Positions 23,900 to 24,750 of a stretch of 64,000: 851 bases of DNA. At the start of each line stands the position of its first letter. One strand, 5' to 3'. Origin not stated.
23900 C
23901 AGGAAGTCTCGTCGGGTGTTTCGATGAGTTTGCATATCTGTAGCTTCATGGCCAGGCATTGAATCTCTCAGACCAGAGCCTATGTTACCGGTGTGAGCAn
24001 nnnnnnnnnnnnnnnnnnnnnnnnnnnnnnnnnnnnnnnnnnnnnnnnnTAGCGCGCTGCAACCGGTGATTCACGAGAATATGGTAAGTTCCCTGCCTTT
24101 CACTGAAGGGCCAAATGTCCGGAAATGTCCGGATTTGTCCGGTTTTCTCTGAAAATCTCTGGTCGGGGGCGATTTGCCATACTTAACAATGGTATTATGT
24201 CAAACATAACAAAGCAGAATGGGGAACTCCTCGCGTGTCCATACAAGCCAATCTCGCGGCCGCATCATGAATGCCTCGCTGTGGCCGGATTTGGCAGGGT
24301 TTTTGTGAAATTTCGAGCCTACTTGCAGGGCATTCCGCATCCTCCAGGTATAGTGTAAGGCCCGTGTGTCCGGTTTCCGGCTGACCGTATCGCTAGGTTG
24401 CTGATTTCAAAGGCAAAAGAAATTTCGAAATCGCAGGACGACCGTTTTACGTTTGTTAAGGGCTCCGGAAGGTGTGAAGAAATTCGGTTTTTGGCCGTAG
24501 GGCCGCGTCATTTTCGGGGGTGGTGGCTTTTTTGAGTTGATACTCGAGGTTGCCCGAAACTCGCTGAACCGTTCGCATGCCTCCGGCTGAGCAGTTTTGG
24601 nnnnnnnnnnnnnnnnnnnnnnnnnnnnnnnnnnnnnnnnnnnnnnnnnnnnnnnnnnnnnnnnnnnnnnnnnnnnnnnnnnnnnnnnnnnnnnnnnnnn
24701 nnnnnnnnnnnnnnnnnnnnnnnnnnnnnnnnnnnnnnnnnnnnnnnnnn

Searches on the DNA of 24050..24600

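Call 10: search_rna_families(source=window, start=24050, end=24600, threshold=evalue, max_evalue=5, show_alignments=2)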
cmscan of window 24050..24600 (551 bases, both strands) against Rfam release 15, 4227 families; matches with E-value up to 5: 2.
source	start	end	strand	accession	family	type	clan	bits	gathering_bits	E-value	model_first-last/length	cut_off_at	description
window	24258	24286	-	RF00622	CPEB3_ribozyme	Gene; ribozyme;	-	16.7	35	0.12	15-44/78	no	Mammalian CPEB3 ribozyme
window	24543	24600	+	RF00726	mir-87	Gene; miRNA;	-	15.2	49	2.3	1-67/79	3'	mir-87 microRNA precursor family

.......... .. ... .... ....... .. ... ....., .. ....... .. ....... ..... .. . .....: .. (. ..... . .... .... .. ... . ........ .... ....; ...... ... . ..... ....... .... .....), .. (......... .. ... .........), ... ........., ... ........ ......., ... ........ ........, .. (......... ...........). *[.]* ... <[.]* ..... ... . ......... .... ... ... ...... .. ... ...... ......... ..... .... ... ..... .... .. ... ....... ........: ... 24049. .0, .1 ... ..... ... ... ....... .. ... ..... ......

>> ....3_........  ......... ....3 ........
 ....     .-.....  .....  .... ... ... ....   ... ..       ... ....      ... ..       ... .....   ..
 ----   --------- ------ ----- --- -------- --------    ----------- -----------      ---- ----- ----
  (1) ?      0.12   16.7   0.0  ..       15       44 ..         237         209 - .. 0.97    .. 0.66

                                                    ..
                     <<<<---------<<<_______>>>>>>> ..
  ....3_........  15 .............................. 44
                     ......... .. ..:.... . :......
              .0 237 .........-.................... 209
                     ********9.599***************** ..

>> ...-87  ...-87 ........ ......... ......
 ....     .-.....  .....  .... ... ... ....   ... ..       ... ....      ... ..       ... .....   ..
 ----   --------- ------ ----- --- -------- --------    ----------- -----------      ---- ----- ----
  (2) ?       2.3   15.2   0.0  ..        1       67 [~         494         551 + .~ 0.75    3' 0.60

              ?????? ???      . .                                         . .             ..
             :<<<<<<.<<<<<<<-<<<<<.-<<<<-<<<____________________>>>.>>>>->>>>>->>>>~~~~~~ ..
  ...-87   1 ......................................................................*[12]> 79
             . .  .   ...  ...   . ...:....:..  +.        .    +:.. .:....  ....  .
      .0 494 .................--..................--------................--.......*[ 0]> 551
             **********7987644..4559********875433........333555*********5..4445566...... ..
